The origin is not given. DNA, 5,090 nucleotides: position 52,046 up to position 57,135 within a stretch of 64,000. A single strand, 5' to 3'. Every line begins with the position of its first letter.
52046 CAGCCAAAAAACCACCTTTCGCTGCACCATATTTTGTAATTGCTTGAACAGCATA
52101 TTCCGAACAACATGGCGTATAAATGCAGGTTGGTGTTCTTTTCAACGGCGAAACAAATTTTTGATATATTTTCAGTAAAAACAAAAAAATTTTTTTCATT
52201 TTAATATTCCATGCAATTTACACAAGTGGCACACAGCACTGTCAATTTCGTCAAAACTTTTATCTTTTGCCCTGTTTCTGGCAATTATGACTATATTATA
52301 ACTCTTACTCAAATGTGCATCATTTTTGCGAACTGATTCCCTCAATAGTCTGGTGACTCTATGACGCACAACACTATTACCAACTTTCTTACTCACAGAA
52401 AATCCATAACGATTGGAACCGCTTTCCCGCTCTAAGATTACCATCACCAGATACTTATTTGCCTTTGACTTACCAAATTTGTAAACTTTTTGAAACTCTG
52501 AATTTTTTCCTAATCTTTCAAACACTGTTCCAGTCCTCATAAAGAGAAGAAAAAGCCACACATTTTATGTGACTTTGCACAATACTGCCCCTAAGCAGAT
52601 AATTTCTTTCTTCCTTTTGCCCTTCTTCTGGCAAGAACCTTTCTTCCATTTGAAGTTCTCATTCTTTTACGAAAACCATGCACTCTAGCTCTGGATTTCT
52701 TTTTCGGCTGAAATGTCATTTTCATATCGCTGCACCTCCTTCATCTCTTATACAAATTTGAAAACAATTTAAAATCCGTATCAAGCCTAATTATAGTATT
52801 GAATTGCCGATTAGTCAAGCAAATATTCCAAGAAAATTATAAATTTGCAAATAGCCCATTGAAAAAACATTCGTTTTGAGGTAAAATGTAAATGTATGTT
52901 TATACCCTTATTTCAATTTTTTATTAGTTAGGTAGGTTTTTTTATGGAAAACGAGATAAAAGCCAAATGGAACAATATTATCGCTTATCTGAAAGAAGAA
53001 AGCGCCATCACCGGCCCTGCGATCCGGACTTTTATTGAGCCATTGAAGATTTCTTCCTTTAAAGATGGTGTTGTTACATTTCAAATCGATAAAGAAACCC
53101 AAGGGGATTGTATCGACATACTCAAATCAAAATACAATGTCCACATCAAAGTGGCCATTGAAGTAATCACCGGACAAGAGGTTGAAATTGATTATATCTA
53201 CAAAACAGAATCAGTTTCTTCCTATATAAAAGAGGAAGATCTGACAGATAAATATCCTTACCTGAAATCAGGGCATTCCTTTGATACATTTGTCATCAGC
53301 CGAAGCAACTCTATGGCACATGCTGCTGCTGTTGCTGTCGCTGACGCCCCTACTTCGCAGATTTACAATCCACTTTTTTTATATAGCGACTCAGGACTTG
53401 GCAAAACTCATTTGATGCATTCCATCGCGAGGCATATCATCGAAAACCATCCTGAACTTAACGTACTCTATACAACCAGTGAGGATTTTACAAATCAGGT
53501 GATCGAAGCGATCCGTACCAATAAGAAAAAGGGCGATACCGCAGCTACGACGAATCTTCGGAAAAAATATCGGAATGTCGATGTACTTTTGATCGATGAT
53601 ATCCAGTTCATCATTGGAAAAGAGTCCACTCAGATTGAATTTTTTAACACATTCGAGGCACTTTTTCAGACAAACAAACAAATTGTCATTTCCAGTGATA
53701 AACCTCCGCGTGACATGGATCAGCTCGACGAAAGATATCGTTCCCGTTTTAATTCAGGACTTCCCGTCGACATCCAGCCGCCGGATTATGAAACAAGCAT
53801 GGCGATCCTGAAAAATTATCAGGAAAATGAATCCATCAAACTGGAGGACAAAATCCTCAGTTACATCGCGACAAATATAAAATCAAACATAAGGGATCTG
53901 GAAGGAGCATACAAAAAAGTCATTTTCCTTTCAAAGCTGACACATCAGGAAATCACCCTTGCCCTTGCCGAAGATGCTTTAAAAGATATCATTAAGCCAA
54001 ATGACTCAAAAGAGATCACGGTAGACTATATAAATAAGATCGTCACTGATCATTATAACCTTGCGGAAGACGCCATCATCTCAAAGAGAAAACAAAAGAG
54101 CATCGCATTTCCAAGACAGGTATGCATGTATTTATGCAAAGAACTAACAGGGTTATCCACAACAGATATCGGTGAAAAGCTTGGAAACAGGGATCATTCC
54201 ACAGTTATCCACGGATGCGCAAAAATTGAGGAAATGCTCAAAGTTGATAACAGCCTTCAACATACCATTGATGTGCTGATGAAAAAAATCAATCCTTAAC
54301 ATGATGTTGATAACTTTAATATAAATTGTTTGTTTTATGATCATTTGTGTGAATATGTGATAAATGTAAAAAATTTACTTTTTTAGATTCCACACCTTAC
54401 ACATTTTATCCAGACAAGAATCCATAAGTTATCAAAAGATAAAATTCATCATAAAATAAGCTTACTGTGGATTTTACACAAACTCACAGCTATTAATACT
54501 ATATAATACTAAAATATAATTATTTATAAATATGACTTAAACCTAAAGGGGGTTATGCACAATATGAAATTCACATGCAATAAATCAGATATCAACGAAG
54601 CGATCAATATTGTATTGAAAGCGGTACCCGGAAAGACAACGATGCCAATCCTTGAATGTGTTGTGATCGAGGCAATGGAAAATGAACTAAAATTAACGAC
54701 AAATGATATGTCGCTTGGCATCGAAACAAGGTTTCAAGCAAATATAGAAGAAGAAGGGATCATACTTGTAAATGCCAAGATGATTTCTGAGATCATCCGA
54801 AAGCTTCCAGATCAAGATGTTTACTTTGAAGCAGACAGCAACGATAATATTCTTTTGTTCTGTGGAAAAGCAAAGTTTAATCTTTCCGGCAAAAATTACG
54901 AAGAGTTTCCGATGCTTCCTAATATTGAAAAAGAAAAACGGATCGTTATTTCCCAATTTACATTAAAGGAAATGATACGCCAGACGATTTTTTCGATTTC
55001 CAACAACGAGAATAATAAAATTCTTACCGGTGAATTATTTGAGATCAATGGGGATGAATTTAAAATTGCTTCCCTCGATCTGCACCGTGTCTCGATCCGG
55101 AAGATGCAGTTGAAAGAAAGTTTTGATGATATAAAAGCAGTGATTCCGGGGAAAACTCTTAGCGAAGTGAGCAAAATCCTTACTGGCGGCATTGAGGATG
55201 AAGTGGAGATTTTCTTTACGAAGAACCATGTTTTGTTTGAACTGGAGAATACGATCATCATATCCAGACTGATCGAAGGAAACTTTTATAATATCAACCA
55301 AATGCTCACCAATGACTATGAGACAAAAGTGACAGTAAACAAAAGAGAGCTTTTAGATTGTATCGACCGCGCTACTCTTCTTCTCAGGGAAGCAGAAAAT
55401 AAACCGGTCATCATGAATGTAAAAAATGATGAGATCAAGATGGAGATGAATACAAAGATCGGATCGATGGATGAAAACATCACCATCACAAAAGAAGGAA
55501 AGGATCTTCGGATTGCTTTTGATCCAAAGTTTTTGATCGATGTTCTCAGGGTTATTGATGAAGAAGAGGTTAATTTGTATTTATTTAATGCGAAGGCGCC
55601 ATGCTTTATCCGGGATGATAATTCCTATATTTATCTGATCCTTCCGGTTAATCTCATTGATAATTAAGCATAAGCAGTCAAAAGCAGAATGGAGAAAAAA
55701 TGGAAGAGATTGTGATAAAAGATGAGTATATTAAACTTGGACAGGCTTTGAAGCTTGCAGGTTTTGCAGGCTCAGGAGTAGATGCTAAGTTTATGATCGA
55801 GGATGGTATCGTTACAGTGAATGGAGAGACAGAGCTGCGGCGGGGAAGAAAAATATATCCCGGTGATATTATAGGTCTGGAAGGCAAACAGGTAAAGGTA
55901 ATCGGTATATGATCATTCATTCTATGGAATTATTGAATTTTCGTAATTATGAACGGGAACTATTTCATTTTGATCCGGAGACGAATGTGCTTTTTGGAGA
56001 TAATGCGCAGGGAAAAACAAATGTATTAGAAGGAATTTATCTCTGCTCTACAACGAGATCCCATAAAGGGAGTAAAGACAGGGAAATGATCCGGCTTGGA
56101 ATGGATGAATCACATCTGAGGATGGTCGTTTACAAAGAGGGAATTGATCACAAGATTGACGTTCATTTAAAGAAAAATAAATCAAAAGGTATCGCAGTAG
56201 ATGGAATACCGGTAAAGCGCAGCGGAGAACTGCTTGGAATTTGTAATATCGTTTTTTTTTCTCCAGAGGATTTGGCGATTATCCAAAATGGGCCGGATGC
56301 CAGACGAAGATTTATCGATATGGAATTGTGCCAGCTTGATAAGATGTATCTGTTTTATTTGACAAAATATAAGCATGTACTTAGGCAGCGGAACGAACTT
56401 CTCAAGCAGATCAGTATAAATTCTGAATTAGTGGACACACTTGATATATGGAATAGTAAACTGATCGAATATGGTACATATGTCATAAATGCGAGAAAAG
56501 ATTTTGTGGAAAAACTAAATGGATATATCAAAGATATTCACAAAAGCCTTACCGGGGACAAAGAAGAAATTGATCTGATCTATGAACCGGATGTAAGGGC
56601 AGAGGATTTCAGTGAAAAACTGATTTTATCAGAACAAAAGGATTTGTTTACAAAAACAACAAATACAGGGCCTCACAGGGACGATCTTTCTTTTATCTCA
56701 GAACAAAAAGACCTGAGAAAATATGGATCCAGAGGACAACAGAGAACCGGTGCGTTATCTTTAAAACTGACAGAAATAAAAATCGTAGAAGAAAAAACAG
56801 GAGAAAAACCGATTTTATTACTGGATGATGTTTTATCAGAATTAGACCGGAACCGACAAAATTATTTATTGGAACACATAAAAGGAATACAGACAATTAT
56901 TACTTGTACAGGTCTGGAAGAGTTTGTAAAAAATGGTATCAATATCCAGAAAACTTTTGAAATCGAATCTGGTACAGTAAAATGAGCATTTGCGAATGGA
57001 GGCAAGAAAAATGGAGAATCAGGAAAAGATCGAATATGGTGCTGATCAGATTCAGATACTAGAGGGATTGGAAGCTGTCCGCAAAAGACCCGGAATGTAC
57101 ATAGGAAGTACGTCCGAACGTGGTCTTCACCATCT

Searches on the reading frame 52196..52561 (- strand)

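Call 72: search_protein_families(library=pfam, max_evalue=0.001, proteins=[window:52196-52561:-])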
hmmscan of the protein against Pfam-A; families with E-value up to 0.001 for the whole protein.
window:52196-52561:- (121 aa): 1 family
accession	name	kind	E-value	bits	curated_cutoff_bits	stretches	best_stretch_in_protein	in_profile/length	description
PF00825.24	Ribonuclease_P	-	5.7e-28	97.6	22.3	1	15-114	5-105/109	Ribonuclease P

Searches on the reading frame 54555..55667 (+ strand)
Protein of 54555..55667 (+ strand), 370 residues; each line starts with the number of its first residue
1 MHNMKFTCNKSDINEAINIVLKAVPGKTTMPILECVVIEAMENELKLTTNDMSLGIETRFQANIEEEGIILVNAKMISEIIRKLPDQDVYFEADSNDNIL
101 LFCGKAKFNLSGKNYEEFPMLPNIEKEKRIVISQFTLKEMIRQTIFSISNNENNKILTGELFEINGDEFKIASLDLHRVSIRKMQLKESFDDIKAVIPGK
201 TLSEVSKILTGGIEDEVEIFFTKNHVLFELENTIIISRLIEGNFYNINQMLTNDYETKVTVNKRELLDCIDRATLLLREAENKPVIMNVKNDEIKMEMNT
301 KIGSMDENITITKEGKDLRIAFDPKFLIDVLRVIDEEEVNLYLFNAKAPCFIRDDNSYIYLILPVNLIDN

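Call 72: search_protein_families(library=pfam, max_evalue=0.001, proteins=[window:54555-55667:+])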
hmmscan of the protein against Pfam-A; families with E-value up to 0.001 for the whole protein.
window:54555-55667:+ (370 aa): 3 families
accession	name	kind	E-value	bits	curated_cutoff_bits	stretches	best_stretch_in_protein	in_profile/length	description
PF00712.24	DNA_pol3_beta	-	1.5e-36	125.6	24.4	2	4-122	1-120/120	DNA polymerase III beta subunit, N-terminal domain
PF02767.21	DNA_pol3_beta_2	-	3.4e-29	101.9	27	1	132-244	2-114/116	DNA polymerase III beta subunit, central domain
PF02768.20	DNA_pol3_beta_3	-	6.4e-20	71.6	27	1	250-364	3-119/121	DNA polymerase III beta subunit, C-terminal domain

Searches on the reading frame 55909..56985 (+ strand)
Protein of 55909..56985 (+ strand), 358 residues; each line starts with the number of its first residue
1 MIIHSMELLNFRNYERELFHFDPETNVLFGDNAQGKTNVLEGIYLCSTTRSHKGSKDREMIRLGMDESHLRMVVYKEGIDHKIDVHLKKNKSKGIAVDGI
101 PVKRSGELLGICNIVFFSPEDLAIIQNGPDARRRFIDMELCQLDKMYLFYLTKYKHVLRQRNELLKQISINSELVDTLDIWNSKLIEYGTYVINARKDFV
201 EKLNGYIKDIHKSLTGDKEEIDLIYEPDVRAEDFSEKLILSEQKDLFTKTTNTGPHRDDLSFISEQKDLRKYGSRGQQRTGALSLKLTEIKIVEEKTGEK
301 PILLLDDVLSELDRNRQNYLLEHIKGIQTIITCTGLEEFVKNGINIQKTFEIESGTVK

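Call 72: search_protein_families(library=pfam, max_evalue=0.001, proteins=[window:55909-56985:+])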
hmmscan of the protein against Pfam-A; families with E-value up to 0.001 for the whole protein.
window:55909-56985:+ (358 aa): 4 families
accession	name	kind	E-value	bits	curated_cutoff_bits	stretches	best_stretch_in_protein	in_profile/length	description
PF02463.25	SMC_N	-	1.3e-13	51.3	40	1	3-349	2-211/220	RecF/RecN/SMC N terminal domain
PF13175.12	AAA_15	-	8.5e-10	39.2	32.1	1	1-280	1-221/374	AAA ATPase domain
PF13476.12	AAA_23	-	1.4e-07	32.8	27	1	6-206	2-155/201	AAA domain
PF13304.12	AAA_21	-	8.2e-05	23.2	27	1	26-90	2-70/304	AAA domain, putative AbiEii toxin, Type IV TA system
